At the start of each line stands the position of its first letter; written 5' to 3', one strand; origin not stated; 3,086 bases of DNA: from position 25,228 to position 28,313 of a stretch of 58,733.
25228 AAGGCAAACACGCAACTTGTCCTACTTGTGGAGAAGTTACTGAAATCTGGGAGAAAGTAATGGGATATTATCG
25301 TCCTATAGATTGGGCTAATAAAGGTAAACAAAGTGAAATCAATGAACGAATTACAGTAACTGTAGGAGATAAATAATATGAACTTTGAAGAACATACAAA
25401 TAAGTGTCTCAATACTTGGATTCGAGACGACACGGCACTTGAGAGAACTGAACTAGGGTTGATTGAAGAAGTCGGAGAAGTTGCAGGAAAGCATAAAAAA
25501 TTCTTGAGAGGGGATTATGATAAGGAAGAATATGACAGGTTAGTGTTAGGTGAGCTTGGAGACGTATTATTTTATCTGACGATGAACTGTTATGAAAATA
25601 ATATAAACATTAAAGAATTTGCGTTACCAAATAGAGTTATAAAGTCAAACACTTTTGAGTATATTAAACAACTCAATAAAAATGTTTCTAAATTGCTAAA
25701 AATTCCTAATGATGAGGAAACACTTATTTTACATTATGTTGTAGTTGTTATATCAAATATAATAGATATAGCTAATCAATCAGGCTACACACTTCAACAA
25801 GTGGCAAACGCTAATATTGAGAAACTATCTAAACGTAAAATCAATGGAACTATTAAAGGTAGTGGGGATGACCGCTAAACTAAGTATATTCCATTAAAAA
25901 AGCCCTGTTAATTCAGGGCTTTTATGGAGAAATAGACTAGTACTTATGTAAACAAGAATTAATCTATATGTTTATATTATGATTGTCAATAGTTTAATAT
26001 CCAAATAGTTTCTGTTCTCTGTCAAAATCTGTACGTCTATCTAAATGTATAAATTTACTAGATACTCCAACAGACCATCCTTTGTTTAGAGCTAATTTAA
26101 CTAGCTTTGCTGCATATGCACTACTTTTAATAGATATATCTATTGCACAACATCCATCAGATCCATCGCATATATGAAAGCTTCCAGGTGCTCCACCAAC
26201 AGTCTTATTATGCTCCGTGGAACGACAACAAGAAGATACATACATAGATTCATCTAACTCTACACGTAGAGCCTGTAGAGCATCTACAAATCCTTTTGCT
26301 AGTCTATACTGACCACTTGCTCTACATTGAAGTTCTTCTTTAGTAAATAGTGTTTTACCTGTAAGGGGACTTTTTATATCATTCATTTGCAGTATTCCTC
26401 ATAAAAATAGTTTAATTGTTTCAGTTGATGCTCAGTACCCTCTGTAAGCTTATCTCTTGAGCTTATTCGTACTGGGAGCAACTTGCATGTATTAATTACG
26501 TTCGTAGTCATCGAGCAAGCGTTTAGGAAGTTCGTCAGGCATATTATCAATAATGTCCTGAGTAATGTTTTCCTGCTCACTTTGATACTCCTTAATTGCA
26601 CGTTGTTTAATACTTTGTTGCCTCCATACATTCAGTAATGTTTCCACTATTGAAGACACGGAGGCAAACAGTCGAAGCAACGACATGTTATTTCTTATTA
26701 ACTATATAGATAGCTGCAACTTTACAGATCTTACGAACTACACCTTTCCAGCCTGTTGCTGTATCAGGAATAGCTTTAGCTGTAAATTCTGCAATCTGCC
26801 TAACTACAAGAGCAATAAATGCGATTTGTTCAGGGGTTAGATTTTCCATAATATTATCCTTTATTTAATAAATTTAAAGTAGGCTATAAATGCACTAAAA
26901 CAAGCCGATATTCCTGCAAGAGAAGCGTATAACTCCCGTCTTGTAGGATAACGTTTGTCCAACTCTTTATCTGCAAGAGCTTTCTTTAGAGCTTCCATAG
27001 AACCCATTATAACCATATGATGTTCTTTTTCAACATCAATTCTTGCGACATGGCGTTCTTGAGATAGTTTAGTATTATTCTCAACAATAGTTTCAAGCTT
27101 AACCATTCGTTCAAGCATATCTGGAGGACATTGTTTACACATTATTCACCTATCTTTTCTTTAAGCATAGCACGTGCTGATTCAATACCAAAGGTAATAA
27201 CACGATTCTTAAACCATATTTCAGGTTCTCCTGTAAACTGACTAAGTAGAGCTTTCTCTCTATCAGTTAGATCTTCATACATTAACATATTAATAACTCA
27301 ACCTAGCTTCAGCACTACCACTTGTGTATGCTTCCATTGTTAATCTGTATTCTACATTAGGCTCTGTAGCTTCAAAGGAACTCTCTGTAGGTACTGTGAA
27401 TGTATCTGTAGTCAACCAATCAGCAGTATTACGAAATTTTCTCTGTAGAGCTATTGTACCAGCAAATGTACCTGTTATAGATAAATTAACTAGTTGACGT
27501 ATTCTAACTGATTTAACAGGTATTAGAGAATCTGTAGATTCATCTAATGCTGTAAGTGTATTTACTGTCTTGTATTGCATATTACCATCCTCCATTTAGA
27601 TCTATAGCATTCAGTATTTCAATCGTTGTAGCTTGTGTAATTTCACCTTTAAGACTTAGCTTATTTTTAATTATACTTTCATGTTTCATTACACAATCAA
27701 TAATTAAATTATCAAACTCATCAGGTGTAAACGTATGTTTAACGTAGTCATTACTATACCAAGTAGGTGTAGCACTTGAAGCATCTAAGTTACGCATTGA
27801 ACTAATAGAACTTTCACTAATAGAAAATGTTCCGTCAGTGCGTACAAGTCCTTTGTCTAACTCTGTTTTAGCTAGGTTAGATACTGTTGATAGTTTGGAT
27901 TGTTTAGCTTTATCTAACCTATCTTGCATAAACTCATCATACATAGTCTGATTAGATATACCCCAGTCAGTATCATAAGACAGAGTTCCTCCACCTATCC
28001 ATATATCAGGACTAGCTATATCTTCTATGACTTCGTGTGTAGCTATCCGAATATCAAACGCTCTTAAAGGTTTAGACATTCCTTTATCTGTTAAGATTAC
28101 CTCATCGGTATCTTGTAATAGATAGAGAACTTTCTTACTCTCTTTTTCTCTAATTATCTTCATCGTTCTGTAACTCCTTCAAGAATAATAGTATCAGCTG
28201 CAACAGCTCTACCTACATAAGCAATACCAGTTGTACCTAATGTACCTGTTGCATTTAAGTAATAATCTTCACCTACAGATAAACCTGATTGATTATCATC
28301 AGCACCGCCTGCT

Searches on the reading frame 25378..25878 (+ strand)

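Call 44: search_protein_families(library=pfam, proteins=[window:25378-25878:+], max_evalue=0.01)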
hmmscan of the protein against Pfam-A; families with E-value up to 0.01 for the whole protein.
window:25378-25878:+ (166 aa): 2 families
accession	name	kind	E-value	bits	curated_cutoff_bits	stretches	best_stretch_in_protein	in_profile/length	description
PF03819.22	MazG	-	2.2e-06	28.3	22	1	22-72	4-45/74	MazG nucleotide pyrophosphohydrolase domain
PF08761.16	dUTPase_2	-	6.4e-05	23.7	22.9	1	14-149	15-150/162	dUTPase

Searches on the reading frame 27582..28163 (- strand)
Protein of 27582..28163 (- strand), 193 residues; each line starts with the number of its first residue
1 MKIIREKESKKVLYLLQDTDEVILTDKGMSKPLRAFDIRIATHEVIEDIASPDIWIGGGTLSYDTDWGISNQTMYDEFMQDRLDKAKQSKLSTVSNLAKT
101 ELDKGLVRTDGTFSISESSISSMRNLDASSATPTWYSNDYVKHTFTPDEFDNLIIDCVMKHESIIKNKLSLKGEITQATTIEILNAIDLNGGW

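Call 44: search_protein_families(library=pfam, proteins=[window:27582-28163:-], max_evalue=0.01)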
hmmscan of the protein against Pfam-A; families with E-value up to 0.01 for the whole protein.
window:27582-28163:- (193 aa): 0 families

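Call 69: search_protein_families(library=phrogs, proteins=[window:27582-28163:-], max_evalue=0.001)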
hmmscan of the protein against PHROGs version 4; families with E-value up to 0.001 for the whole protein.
window:27582-28163:- (193 aa): 2 families
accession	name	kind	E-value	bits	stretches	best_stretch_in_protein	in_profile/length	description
phrog_3811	-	unknown function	5.2e-05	24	1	79-188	78-195/200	-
phrog_4998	-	unknown function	0.00033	21.4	0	77-184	87-207/218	-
